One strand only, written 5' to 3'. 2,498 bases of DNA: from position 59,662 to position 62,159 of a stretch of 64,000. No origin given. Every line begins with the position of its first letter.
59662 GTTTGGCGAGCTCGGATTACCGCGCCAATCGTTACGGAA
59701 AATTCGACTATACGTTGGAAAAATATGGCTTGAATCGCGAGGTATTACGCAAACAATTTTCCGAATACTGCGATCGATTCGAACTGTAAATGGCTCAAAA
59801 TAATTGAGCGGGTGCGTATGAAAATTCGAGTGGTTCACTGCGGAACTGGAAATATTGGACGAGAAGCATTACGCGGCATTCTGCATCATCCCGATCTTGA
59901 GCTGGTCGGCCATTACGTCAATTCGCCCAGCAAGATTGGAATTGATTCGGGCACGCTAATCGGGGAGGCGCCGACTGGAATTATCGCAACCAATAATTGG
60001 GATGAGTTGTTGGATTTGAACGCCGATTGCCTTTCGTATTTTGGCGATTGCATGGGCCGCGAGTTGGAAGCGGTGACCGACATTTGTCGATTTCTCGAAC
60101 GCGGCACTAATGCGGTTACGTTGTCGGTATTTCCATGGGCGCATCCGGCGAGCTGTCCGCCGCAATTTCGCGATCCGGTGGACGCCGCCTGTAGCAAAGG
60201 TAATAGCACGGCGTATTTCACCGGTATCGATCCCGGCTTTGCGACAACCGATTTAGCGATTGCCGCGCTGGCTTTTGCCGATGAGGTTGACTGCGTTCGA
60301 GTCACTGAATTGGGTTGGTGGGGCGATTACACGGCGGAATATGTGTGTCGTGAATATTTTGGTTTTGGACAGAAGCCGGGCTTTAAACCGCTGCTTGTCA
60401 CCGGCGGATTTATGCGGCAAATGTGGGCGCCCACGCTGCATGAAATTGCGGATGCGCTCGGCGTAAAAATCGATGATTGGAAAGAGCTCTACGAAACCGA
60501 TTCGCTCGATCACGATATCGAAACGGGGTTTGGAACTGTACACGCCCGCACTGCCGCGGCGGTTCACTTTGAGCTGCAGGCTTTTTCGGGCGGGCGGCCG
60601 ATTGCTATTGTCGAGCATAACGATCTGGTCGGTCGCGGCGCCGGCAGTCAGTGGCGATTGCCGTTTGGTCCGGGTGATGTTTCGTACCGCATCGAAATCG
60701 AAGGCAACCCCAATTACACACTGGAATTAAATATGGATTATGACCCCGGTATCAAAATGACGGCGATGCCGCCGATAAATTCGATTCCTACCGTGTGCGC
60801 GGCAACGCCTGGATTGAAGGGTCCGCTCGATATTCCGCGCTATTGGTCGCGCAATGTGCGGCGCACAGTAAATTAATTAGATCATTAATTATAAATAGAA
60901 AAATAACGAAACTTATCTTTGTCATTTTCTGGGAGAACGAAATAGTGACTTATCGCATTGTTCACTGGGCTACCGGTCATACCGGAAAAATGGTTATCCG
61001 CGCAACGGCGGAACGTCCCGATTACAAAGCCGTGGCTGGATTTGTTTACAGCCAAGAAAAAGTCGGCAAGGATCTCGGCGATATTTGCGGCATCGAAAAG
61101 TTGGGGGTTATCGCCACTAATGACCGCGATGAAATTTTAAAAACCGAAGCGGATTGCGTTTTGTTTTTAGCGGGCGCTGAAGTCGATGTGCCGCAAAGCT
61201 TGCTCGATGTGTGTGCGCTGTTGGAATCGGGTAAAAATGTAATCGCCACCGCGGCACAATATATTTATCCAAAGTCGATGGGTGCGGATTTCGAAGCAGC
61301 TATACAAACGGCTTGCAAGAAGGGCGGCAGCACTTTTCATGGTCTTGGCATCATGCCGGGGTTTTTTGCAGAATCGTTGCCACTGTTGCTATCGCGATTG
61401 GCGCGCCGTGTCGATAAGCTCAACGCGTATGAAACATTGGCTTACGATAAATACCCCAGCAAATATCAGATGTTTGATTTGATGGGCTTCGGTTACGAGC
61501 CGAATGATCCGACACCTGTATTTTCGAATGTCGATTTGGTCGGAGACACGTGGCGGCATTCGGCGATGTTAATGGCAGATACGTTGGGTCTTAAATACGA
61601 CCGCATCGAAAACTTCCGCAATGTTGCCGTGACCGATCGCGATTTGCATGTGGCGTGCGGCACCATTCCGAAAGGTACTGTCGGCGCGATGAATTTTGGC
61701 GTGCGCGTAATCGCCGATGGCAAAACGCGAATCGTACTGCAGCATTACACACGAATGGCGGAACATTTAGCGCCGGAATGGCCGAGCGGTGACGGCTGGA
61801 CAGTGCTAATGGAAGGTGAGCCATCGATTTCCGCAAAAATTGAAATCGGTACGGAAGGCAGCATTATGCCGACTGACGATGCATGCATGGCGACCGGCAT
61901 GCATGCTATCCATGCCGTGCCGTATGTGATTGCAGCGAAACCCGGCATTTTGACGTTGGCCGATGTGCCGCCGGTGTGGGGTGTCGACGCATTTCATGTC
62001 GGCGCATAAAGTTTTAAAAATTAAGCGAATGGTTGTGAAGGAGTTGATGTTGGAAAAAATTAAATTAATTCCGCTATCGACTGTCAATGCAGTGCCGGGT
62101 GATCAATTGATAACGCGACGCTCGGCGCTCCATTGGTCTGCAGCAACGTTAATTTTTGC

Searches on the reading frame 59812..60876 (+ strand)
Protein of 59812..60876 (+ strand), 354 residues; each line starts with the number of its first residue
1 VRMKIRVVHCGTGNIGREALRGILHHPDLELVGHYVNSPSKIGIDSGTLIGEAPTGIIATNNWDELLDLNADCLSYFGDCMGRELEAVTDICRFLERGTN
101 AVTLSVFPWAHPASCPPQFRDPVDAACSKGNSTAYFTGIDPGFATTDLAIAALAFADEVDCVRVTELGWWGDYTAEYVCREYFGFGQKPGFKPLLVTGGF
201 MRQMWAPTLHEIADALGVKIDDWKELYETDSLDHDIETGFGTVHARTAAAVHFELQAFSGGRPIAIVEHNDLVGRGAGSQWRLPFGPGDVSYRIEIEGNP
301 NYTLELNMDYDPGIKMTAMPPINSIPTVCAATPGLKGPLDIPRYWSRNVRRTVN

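Call 9: search_protein_families(library=pfam, proteins=[window:59812-60876:+])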
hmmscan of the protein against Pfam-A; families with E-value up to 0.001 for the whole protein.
window:59812-60876:+ (354 aa): 2 families
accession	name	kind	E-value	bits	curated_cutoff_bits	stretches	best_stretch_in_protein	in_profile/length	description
PF19328.4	DAP_DH_C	-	1.8e-08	34.7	23.3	1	209-342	67-191/206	2,4-diaminopentanoate dehydrogenase C-terminal domain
PF01113.26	DapB_N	-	3.6e-05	24.3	25.6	1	6-74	2-71/124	Dihydrodipicolinate reductase, N-terminus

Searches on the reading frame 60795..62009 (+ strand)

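Call 9: search_protein_families(library=pfam, proteins=[window:60795-62009:+])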
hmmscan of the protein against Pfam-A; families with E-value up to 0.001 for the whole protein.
window:60795-62009:+ (404 aa): 2 families
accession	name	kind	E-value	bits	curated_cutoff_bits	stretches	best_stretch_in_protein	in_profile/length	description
PF19328.4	DAP_DH_C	-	6.8e-12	45.9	23.3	1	231-392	40-191/206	2,4-diaminopentanoate dehydrogenase C-terminal domain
PF01113.26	DapB_N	-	2.3e-07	31.4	25.6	1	56-123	5-72/124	Dihydrodipicolinate reductase, N-terminus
